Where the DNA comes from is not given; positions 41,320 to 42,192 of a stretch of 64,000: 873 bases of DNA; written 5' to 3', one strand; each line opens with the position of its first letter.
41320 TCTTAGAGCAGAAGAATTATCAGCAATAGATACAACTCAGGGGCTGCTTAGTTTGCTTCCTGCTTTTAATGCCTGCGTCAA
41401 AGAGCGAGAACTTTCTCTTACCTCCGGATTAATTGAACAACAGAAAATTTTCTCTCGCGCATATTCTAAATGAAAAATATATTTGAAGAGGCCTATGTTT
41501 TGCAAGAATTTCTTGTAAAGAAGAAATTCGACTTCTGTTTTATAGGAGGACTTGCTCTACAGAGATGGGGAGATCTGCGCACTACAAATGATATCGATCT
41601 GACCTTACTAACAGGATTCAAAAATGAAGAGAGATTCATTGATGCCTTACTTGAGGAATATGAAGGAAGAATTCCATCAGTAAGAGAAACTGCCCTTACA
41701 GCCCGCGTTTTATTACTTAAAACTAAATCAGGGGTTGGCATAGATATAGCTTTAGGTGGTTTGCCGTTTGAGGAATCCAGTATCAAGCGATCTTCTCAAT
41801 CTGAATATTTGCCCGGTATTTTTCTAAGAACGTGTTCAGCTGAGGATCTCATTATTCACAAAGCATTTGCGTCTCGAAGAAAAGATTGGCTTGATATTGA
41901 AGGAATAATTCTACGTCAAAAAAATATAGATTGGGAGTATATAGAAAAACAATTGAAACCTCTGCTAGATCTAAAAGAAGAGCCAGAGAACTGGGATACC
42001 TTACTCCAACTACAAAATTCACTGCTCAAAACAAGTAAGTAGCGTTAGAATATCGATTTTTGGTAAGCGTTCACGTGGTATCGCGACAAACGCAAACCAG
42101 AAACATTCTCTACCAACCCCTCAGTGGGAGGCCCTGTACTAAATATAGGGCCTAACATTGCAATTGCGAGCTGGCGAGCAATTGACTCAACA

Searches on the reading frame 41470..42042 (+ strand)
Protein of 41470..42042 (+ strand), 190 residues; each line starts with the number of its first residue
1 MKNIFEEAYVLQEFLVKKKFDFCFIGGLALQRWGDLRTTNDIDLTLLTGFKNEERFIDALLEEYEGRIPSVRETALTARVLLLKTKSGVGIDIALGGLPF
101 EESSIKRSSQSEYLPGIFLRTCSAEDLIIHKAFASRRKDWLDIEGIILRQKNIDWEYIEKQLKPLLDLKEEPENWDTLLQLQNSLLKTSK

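Call 11: search_protein_families(library=pfam, proteins=[window:41470-42042:+])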
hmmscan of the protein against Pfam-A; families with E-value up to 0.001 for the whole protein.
window:41470-42042:+ (190 aa): 2 families
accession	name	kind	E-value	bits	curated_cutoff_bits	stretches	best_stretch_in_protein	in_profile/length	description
PF19502.5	DUF6036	-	1.3e-08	35.2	23.6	1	117-162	89-133/164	Nucleotidyltransferase of unknown function (DUF6036)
PF08843.17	AbiEii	-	8.4e-08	32.9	22.5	1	21-144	14-166/238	Nucleotidyl transferase AbiEii toxin, Type IV TA system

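Call 15: find_encoding_contigs(protein=window:41470-42042:+, flank=10000, max_places=10)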
Protein window:41470-42042:+ (190 aa): 4 contigs read that carry it; 4 places shown.
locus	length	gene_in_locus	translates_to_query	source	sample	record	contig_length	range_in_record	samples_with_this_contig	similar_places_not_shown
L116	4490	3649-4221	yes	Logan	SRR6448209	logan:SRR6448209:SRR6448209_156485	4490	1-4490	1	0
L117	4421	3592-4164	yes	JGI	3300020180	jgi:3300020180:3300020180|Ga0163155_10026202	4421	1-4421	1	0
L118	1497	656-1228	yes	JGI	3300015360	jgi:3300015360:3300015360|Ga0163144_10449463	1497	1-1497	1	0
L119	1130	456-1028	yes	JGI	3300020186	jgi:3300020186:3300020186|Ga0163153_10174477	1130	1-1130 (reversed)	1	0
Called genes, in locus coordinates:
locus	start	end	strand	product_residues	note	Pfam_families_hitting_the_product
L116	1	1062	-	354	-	?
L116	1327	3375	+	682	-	PF00535:Glycos_transf_2, PF13506:Glyco_transf_21, PF13641:Glyco_tranf_2_3, PF00535:Glycos_transf_2, PF10111:Glyco_tranf_2_2, PF07719:TPR_2 (faint)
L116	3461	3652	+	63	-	-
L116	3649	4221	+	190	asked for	PF19502:DUF6036 (faint), PF08843:AbiEii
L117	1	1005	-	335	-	?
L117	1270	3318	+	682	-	PF00535:Glycos_transf_2, PF13506:Glyco_transf_21, PF13641:Glyco_tranf_2_3, PF00535:Glycos_transf_2, PF10111:Glyco_tranf_2_2, PF07719:TPR_2 (faint)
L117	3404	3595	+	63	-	-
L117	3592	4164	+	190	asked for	PF19502:DUF6036 (faint), PF08843:AbiEii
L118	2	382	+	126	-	?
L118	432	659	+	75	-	-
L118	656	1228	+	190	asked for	PF19502:DUF6036 (faint), PF08843:AbiEii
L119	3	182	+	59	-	?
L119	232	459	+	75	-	-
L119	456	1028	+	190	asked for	PF19502:DUF6036 (faint), PF08843:AbiEii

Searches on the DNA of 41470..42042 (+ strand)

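Call 38: search_rna_families(sources=[L118, L126], threshold=evalue, max_evalue=10, show_alignments=3)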
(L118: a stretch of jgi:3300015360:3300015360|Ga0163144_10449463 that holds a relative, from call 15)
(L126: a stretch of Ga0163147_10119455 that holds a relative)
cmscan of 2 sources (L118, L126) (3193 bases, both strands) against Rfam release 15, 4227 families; matches with E-value up to 10: 4.
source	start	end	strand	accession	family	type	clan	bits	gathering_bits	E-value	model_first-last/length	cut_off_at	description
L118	648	747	-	RF01212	sn2524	Gene; snRNA; snoRNA; CD-box;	-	20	44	9.1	1-109/109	no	Small nucleolar RNA sn2524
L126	897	1022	+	RF03153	RAGATH-4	Gene; sRNA;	-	19.7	104.4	1.1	1-131/131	no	RAGATH-4 RNA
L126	1055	1141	-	RF00321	snoZ247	Gene; snRNA; snoRNA; CD-box;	-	18.7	38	2.4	1-139/139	no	Small nucleolar RNA Z247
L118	611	721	+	RF02060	STnc410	Gene; sRNA;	-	17.7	50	1.1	1-158/158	no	Enterobacterial sRNA STnc410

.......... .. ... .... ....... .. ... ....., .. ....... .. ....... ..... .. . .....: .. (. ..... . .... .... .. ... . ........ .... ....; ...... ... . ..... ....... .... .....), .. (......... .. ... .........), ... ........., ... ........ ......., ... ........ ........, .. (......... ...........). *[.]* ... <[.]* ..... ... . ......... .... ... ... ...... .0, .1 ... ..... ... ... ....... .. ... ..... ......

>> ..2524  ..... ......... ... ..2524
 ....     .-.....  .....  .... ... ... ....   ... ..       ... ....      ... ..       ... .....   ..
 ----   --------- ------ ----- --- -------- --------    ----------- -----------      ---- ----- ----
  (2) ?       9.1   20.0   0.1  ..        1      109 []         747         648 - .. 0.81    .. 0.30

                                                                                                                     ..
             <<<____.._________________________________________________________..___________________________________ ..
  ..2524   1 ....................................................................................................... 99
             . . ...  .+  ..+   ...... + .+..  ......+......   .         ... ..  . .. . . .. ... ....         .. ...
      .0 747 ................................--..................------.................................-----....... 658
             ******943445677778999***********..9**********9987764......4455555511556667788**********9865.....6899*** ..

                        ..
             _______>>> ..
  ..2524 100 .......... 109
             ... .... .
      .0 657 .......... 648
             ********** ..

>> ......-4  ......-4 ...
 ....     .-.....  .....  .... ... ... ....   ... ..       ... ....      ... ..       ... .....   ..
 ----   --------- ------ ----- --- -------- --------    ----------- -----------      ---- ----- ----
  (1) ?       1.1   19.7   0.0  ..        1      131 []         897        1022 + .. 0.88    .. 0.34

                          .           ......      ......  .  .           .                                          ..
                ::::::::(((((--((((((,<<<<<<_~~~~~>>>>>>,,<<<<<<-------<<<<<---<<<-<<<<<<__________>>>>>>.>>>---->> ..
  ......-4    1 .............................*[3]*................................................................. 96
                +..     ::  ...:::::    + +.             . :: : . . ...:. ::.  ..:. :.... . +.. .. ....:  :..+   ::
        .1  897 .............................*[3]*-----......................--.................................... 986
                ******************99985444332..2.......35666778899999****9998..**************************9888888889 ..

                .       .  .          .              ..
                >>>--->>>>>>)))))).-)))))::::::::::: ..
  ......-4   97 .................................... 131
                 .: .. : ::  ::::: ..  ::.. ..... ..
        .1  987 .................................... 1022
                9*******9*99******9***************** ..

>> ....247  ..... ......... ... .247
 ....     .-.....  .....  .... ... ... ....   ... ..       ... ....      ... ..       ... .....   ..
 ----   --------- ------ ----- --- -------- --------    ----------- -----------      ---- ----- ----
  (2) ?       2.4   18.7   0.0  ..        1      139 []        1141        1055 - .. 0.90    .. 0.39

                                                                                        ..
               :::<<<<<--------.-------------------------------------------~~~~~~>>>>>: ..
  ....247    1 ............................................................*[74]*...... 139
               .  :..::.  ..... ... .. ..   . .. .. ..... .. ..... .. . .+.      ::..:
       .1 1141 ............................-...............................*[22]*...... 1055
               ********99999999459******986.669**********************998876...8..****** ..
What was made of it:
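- On Any Rfam RNA family: On L118 and L126 the best hits had E>=1.1 and lay far below the gathering scores (call 38).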
